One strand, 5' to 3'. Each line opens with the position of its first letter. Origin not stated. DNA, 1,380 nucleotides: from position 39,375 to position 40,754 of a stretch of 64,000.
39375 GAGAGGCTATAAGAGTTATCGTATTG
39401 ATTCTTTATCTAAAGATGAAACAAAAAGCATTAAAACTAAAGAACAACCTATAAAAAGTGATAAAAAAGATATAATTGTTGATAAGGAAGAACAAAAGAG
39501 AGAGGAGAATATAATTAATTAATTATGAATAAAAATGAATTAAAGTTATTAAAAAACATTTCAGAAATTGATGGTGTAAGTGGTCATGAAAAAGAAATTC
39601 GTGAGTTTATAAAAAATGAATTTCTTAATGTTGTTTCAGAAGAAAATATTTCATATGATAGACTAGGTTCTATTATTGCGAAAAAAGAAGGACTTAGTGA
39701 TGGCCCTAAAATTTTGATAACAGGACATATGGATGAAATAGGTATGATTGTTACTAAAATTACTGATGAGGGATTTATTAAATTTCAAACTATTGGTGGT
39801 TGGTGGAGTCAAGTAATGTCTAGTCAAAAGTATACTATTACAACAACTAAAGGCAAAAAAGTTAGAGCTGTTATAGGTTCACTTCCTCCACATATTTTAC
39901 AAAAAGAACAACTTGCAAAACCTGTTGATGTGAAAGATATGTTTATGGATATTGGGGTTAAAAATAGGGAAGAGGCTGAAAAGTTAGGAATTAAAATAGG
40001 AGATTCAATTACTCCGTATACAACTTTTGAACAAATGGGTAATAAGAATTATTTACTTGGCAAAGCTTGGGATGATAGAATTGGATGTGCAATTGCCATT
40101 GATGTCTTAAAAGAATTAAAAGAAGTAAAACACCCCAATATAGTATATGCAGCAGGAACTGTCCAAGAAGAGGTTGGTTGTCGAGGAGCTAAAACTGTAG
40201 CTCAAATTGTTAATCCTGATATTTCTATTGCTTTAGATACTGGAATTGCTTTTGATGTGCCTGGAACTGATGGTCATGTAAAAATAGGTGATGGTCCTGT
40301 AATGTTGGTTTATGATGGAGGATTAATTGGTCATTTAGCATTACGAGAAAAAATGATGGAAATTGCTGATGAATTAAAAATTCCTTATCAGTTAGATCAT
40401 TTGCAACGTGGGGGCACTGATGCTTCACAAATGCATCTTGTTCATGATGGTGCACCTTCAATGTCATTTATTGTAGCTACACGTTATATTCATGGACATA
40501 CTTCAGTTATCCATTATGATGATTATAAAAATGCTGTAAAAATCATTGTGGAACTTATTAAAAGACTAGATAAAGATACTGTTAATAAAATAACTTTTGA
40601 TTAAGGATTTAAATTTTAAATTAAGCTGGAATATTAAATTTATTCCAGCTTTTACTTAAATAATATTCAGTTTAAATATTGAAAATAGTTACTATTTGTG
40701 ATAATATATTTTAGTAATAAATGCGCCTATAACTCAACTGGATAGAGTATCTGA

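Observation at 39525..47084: Module lies between two M42 aminopeptidase paralogs, next to a tRNA pair: likely insertion hotspot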

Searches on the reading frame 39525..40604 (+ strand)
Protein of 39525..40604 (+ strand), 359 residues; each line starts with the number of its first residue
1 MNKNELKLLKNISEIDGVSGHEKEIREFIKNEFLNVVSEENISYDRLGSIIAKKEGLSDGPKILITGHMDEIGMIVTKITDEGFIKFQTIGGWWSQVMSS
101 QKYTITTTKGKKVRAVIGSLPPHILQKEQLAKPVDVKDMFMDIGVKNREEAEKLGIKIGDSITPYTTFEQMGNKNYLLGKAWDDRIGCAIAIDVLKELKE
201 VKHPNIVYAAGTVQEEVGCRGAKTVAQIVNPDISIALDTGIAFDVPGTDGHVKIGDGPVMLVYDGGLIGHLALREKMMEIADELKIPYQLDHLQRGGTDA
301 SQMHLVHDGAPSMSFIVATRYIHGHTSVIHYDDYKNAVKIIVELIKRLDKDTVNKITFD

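Call 4: search_protein_families(library=pfam, proteins=[window:39525-40604:+])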
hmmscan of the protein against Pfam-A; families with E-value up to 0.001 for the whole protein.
window:39525-40604:+ (359 aa): 2 families
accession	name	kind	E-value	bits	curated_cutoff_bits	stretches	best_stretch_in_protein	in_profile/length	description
PF05343.19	Peptidase_M42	-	1.5e-103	346.3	23.2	1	48-339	1-291/292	M42 glutamyl aminopeptidase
PF01546.33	Peptidase_M20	-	3.2e-09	37.4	24.6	1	179-346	30-205/206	Peptidase family M20/M25/M40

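Call 5: search_protein_families(library=ncbifam, proteins=[window:39525-40604:+])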
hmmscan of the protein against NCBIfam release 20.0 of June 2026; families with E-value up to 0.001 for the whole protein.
window:39525-40604:+ (359 aa): 11 families
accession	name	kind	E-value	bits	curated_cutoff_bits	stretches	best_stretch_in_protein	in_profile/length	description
TIGR03107.1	glu_aminopep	equivalog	2.7e-88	296.2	469.7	1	9-356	4-349/350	glutamyl aminopeptidase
NF007421.0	PRK09961.1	equivalog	1.6e-87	293.6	412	1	5-357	2-342/345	aminopeptidase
NF007367.0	PRK09864.1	equivalog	2.2e-81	273.4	569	1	6-355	3-348/356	aminopeptidase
NF040822.1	lys_aminopep_Arch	equivalog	1.4e-53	182.2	700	1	5-348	3-338/345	lysyl aminopeptidase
TIGR03106.1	trio_M42_hydro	equivalog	6.2e-18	64.8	397.75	1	42-295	40-290/343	osmoprotectant NAGGN system M42 family peptidase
TIGR01883.1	PepT-like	hypoth_equivalog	4.6e-08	32.4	274.25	0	12-74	9-78/361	peptidase T-like protein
TIGR01893.1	aa-his-dipept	subfamily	2e-07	30.1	343.75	1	160-238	88-163/478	beta-Ala-His dipeptidase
NF009555.0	PRK13004.1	equivalog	5.8e-06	25.4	321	1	6-74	18-83/399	YgeY family selenium metabolism-linked hydrolase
NF003367.0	PRK04443.1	equivalog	7.1e-06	25.6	363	1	3-79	7-80/349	[LysW]-lysine hydrolase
NF003976.0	PRK05469.1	subfamily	8.1e-06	24.9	255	0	294-349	353-406/409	tripeptide aminopeptidase PepT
TIGR01902.1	dapE-lys-deAc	subfamily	3e-05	23.4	163.1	1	7-79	1-70/340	N-acetyl-ornithine/N-acetyl-lysine deacetylase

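Call 11: find_related_loci(query=window:39525-40604:+, collection=genome_contigs, flank=10000)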
Query window:39525-40604:+ (359 aa) in genome_contigs; peptide patterns used: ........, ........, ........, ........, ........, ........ (x = any residue, [..] = any of these).
204 stretches matched a pattern; 117 encode a relative of the query (tblastn E <= 1e-3); the best 80 are kept; 80 distinct loci.
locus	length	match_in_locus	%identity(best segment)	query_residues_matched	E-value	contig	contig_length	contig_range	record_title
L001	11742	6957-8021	65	5-359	4e-163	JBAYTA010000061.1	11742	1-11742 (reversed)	MAG: Bacilli bacterium isolate SO_2016_LW2_86 scaffold11427_LW138R_2016, whole genome shotgun sequence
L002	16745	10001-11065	66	5-359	9e-163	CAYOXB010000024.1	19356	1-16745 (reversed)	MAG TPA_asm: uncultured Bacteroidales bacterium isolate binchicken_co39_585 genome assembly, contig: NODE_6858_length_19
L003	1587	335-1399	63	5-359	9e-173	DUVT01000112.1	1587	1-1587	MAG TPA_asm: Acholeplasmataceae bacterium isolate AS08sgBPME_462 137087_AS08, whole genome shotgun sequence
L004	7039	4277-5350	63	1-359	3e-158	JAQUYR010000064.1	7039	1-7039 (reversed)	MAG: Bacilli bacterium isolate STD2_241 NODE_44483_length_7039_cov_9.300058_Sandtown_D2, whole genome shotgun sequence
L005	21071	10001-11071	61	3-359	2e-157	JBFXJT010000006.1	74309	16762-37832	MAG: Bacilli bacterium isolate CA_2019_TPIn_58 NODE_1173_length_74309_cov_15.440039_TPIn, whole genome shotgun sequence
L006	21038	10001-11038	64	13-358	5e-155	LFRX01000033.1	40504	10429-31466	MAG: Acholeplasmatales bacterium DTU056 scaffold12100, whole genome shotgun sequence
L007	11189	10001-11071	61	1-358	8e-155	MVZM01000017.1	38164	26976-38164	MAG: Tenericutes bacterium ADurb.BinA124 BWY97_contig000017, whole genome shotgun sequence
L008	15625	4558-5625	60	4-359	2e-154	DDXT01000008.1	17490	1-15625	MAG TPA_asm: Bacillales bacterium UBA2253 UBA2253_contig_29213, whole genome shotgun sequence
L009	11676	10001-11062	63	5-358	2e-154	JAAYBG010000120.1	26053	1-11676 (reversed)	MAG: Acholeplasmataceae bacterium isolate AS06rmzACSIP_268 694263_AS06, whole genome shotgun sequence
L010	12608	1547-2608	60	5-358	6e-154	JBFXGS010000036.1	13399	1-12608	MAG: Bacilli bacterium isolate CA_2019_TPIn_169 NODE_16236_length_13399_cov_4.539030_TPIn, whole genome shotgun sequence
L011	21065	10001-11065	61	5-359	3e-154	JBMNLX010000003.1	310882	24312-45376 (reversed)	MAG: Bacilli bacterium isolate SBF912LR0HQ0187 contig_31763, whole genome shotgun sequence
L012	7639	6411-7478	60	3-358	2e-153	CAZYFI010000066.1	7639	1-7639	MAG TPA_asm: uncultured Bacteroidales bacterium isolate SRP263991_co7_841 genome assembly, contig: NODE_20797_length_763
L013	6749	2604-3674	57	4-359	1e-145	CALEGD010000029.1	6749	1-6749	MAG TPA_asm: uncultured Acholeplasmatales bacterium isolate SRR1562009_bin.123_CONCOCT_v1.1_MAG genome assembly, contig:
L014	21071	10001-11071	59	4-359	2e-145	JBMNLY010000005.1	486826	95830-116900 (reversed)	MAG: Bacilli bacterium isolate SBF912LR0HQ0125 contig_8420, whole genome shotgun sequence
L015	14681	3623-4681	58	5-359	2e-142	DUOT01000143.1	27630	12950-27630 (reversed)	MAG TPA_asm: Acholeplasmataceae bacterium isolate AS08sgBPME_216 273354_AS08, whole genome shotgun sequence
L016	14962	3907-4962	59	5-356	3e-140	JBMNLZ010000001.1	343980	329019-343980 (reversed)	MAG: Bacilli bacterium isolate SBF912LR0HQ0065 contig_25964, whole genome shotgun sequence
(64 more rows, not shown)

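Call 17: search_protein_families(library=pfam, proteins=[L005:11557-15066:+, L005:15352-17853:+, L005:17998-19797:+, L002:11359-12003:+, L002:13546-15951:+, L010:3012-4712:+, L008:6202-6756:+, L014:11208-12791:+, L016:5204-7006:-, L011:11184-12230:-])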
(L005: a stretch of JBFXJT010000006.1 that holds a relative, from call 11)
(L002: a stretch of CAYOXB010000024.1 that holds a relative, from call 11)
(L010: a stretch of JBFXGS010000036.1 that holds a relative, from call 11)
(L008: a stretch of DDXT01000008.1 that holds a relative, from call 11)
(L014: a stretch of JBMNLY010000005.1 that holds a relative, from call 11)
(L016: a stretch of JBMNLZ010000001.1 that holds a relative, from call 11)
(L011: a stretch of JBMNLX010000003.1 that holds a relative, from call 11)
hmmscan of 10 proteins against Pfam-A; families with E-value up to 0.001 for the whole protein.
L005:11557-15066:+ (1169 aa): 12 families
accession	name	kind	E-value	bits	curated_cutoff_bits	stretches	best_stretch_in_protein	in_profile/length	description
PF13487.12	HD_5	-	4.8e-41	140.8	27.2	1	997-1157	7-170/170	HD domain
PF00990.26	GGDEF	-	1.2e-30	106.8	23.8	1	834-979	1-156/161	Diguanylate cyclase, GGDEF domain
PF01966.28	HD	-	8.7e-21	74.8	22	1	1007-1126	4-116/116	HD domain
PF08448.16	PAS_4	-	2.8e-15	57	23.1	1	589-690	3-105/110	PAS fold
PF13188.13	PAS_8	-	3.5e-15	55.7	21.8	1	446-488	1-43/65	PAS domain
PF00989.32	PAS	-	2.5e-11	44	22.6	1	446-496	1-51/113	PAS fold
PF13426.13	PAS_9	-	1.6e-10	41.6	27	0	457-568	2-103/103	PAS domain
PF00672.30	HAMP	-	3.6e-10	40.4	25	1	367-417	2-52/53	HAMP domain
PF02743.24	dCache_1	-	4.1e-10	40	45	1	160-304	87-207/240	Cache domain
PF12860.13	PAS_7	-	3e-07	31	27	0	452-500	1-49/115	PAS fold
PF08447.18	PAS_3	-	6.8e-07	29.9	25.6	0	604-684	2-86/89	PAS fold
PF22673.2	MCP-like_PDC_1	-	1.8e-06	28.8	27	1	173-234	51-112/113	Methyl-accepting chemotaxis protein-like, first PDC sensor domain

L005:15352-17853:+ (833 aa): 9 families
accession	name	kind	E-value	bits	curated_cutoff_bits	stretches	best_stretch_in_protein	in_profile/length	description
PF13487.12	HD_5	-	1.8e-46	158.4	27.2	1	656-817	6-170/170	HD domain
PF00990.26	GGDEF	-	1.2e-28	100.3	23.8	1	495-640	2-157/161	Diguanylate cyclase, GGDEF domain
PF02743.24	dCache_1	-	1e-21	78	45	1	65-218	20-189/240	Cache domain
PF01966.28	HD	-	5.6e-20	72.2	22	1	666-786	3-116/116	HD domain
PF22673.2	MCP-like_PDC_1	-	6.8e-12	46.3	27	1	97-185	27-112/113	Methyl-accepting chemotaxis protein-like, first PDC sensor domain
PF13426.13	PAS_9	-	1.2e-11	45.2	27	1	383-482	2-103/103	PAS domain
PF08448.16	PAS_4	-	1.3e-10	41.9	23.1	1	380-482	3-107/110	PAS fold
PF00989.32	PAS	-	4.2e-07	30.4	22.6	1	375-480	4-113/113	PAS fold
PF08668.18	HDOD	-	0.00054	19.9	22.9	0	658-706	89-135/196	HDOD domain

L005:17998-19797:+ (599 aa): 2 families
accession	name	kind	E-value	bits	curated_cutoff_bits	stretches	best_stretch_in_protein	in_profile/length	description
PF22614.2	Slo-like_RCK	-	7.2e-08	32.6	24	1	149-239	31-111/119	Calcium-activated potassium channel slowpoke-like RCK domain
PF06241.17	Castor_Poll_mid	-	1.4e-06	28.6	26.7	0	490-520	2-32/104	Castor and Pollux, part of voltage-gated ion channel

L002:11359-12003:+ (214 aa): 0 families

L002:13546-15951:+ (801 aa): 1 family
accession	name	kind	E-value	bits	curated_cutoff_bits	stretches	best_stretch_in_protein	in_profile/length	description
PF02368.24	Big_2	-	0.00021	21.6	22.8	1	647-687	26-64/79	Bacterial Ig-like domain (group 2)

L010:3012-4712:+ (566 aa): 2 families
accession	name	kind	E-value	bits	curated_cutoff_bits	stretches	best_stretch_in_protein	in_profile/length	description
PF13306.12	LRR_5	-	4.8e-66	220.9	27.7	4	198-321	1-123/127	BspA type Leucine rich repeat region (6 copies)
PF13855.12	LRR_8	-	0.00019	21.6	27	0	220-239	13-32/61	Leucine rich repeat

L008:6202-6756:+ (184 aa): 0 families

L014:11208-12791:+ (527 aa): 3 families
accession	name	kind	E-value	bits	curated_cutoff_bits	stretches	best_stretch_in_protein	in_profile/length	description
PF07690.21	MFS_1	-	9.5e-34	117.3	33.4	3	339-511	2-172/347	Major Facilitator Superfamily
PF13347.12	MFS_2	-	4.8e-18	65.3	27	2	196-442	95-332/427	MFS/sugar transport protein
PF03209.21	PUCC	-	3.2e-08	33.5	21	1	199-502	89-381/401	PUCC protein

L016:5204-7006:- (600 aa): 2 families
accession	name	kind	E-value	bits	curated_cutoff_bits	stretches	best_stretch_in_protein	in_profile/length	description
PF00821.23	PEPCK_GTP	-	2.5e-161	536.9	23.8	1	229-597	1-357/357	Phosphoenolpyruvate carboxykinase C-terminal P-loop domain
PF17297.7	PEPCK_N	-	6.7e-88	294.4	23.8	1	16-224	2-217/218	Phosphoenolpyruvate carboxykinase N-terminal domain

L011:11184-12230:- (348 aa): 4 families
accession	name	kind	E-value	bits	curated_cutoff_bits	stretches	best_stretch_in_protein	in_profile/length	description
PF08240.17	ADH_N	-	2.4e-29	102.1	23.5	1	29-134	2-99/104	Alcohol dehydrogenase GroES-like domain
PF00107.32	ADH_zinc_N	-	2.4e-28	99.1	31.8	1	180-308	1-128/129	Zinc-binding dehydrogenase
PF16912.11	Glu_dehyd_C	-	4.6e-08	33.2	34.9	1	164-346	26-209/211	Glucose dehydrogenase C-terminus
PF13602.12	ADH_zinc_N_2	-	0.00058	21.2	27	0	236-327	20-116/134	Zinc-binding dehydrogenase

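Call 18: search_protein_families(library=pfam, proteins=[L006:11353-12051:+, L006:12055-12429:+, L006:12693-13412:+, L006:13513-16107:+, L006:16062-16967:+, L006:16976-17647:+, L006:17655-18377:+, L006:18426-19763:+, L010:4795-5958:+, L010:6258-7643:+])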
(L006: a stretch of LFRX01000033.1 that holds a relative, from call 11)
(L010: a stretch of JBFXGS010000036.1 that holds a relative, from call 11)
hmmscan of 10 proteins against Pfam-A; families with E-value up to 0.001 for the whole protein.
L006:11353-12051:+ (232 aa): 1 family
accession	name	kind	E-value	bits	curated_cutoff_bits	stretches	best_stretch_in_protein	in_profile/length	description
PF01168.26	Ala_racemase_N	-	4e-12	46.8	24.1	1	20-227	7-212/220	Alanine racemase, N-terminal domain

L006:12055-12429:+ (124 aa): 1 family
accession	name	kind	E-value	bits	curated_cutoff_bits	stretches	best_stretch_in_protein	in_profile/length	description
PF04472.17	SepF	-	4.9e-11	43.1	27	1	47-105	7-65/72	Cell division protein SepF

L006:12693-13412:+ (239 aa): 2 families
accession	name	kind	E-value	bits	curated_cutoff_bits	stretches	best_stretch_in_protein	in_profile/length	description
PF17774.7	YlmH_RBD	-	1.3e-21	77.2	23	1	66-142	5-82/84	Putative RNA-binding domain in YlmH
PF01479.30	S4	-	5.5e-06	26.4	22.8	1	163-200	1-39/48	S4 domain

L006:13513-16107:+ (864 aa): 6 families
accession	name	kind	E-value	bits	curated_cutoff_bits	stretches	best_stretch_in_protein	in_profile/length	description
PF00133.28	tRNA-synt_1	-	1.2e-123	413.4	22.7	1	31-583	2-414/414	tRNA synthetases class I (I, L, M and V)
PF08264.19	Anticodon_1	-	1.4e-28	100.1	25.1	1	627-781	1-147/148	Anticodon-binding domain of tRNA ligase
PF09334.17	tRNA-synt_1g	-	3.3e-24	85.8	20.1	2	61-146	8-90/391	tRNA synthetases class I (M)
PF01406.26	tRNA-synt_1e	-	7.3e-10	39.1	27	1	487-590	197-299/301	tRNA synthetases class I (C) catalytic domain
PF13603.12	tRNA-synt_1_2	-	2.5e-06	27.5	25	1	246-298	87-139/185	Leucyl-tRNA synthetase, editing domain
PF01921.24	tRNA-synt_1f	-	3.5e-06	26.6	27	1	524-602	264-340/360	tRNA synthetases class I (K)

L006:16062-16967:+ (301 aa): 0 families

L006:16976-17647:+ (223 aa): 2 families
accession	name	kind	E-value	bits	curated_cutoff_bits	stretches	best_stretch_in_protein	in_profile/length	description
PF01791.15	DeoC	-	4.2e-17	63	23.8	1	9-213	5-226/229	DeoC/LacD family aldolase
PF01180.27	DHO_dh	-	0.00016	21.4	27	1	154-212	211-273/291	Dihydroorotate dehydrogenase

L006:17655-18377:+ (240 aa): 1 family
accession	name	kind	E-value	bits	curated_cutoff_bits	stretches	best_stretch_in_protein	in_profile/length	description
PF01048.26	PNP_UDP_1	-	3.3e-36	125.3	25.1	1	19-229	2-220/233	Phosphorylase superfamily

L006:18426-19763:+ (445 aa): 1 family
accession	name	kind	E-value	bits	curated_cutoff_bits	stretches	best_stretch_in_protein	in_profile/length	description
PF05193.26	Peptidase_M16_C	-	3.2e-21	76.5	23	1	196-375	1-181/181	Peptidase M16 inactive domain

L010:4795-5958:+ (387 aa): 4 families
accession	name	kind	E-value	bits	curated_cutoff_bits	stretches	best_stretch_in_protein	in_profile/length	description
PF01262.27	AlaDh_PNT_C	-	1e-54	185.7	23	1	152-377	2-213/214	Alanine dehydrogenase/PNT, C-terminal domain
PF05222.21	AlaDh_PNT_N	-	4.9e-45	153.6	30.4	1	4-147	1-136/136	Alanine dehydrogenase/PNT, N-terminal domain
PF02826.25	2-Hacid_dh_C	-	1.7e-08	34.5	25.1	0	243-297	74-127/178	D-isomer specific 2-hydroxyacid dehydrogenase, NAD binding domain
PF00107.32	ADH_zinc_N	-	0.00056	20.3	31.8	0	187-222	3-38/129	Zinc-binding dehydrogenase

L010:6258-7643:+ (461 aa): 1 family
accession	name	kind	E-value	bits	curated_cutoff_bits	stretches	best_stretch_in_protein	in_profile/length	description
PF02233.22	PNTB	-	3.1e-156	521.3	31.7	1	17-457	7-455/456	NAD(P) transhydrogenase beta subunit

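Call 19: find_encoding_contigs(protein=window:39525-40604:+, flank=10000, max_places=10)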
Protein window:39525-40604:+ (359 aa): 7 contigs read that carry it; 7 places shown.
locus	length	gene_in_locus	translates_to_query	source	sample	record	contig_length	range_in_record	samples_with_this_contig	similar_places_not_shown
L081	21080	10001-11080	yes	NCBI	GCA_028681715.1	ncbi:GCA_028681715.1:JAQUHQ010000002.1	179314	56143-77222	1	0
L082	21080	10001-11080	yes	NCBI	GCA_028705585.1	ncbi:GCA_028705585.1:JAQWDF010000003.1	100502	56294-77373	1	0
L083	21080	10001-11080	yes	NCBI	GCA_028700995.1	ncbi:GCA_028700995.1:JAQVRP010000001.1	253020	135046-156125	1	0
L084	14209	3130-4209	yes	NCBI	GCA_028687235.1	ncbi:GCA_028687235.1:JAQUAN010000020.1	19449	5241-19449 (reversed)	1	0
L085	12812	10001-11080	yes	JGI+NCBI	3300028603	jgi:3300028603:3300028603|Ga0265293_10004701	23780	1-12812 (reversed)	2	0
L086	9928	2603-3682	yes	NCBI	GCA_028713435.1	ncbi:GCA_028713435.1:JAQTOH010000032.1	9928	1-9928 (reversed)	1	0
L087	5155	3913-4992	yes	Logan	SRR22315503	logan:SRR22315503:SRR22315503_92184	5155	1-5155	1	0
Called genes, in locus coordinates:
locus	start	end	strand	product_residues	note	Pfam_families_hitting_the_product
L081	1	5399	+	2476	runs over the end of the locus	PF02368:Big_2, PF22359:Big-like, PF26182:Ig_NUP210_5th (faint), PF26918:Ig_Eae (faint), PF02368:Big_2, PF00932:LTD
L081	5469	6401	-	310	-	PF04055:Radical_SAM, PF16199:Radical_SAM_C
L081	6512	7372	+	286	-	PF02645:DegV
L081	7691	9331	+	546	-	PF01406:tRNA-synt_1e (faint), PF03485:Arg_tRNA_synt_N, PF00133:tRNA-synt_1 (faint), PF00750:tRNA-synt_1d, PF01921:tRNA-synt_1f (faint), PF05746:DALR_1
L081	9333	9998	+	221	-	-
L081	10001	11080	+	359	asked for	PF27529:AMPT (weak), PF05343:Peptidase_M42, PF01546:Peptidase_M20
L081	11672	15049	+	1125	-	PF00570:HRDC, PF00580:UvrD-helicase, PF01443:Viral_helicase1 (faint), PF13086:AAA_11 (weak), PF13245:AAA_19, PF13604:AAA_30 (faint), PF00580:UvrD-helicase, PF13361:UvrD_C, +1 more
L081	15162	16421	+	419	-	PF09903:DUF2130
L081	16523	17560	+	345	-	PF05343:Peptidase_M42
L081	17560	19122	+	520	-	PF07969:Amidohydro_3, PF01979:Amidohydro_1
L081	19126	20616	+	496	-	PF03006:HlyIII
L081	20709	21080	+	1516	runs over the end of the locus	PF02811:PHP, PF00929:RNase_T, PF07733:DNA_pol3_alpha, PF17657:DNA_pol3_finger, PF14579:HHH_6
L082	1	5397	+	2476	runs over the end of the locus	PF02368:Big_2, PF22359:Big-like (weak), PF26182:Ig_NUP210_5th (faint), PF26918:Ig_Eae (faint), PF02368:Big_2, PF00932:LTD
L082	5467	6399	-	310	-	PF04055:Radical_SAM, PF16199:Radical_SAM_C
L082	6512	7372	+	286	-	PF02645:DegV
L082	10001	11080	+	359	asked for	PF27529:AMPT (weak), PF05343:Peptidase_M42, PF01546:Peptidase_M20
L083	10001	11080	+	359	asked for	PF27529:AMPT (weak), PF05343:Peptidase_M42, PF01546:Peptidase_M20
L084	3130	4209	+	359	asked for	PF27529:AMPT (weak), PF05343:Peptidase_M42, PF01546:Peptidase_M20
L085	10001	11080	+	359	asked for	PF27529:AMPT (weak), PF05343:Peptidase_M42, PF01546:Peptidase_M20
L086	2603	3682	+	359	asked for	PF27529:AMPT (weak), PF05343:Peptidase_M42, PF01546:Peptidase_M20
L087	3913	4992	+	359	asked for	PF27529:AMPT (weak), PF05343:Peptidase_M42, PF01546:Peptidase_M20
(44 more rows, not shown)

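Call 37: find_related_loci(query=window:39525-40604:+, collection=metagenome_contigs, flank=10000)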
Query window:39525-40604:+ (359 aa) in metagenome_contigs; peptide patterns used: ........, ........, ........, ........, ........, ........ (x = any residue, [..] = any of these).
280 stretches matched a pattern; 88 encode a relative of the query (tblastn E <= 1e-3); the best 80 are kept; 80 distinct loci.
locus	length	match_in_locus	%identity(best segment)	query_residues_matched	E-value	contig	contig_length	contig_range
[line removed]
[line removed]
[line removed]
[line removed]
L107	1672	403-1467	63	5-359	2e-172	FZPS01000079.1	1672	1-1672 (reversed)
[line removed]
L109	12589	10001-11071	62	3-359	5e-157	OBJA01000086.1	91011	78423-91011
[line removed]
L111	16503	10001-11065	62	5-359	5e-155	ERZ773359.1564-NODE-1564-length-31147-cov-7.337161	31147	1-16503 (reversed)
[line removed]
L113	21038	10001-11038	64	13-358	4e-155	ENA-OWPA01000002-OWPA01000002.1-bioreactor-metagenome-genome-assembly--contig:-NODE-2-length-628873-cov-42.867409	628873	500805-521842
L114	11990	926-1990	62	5-359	5e-155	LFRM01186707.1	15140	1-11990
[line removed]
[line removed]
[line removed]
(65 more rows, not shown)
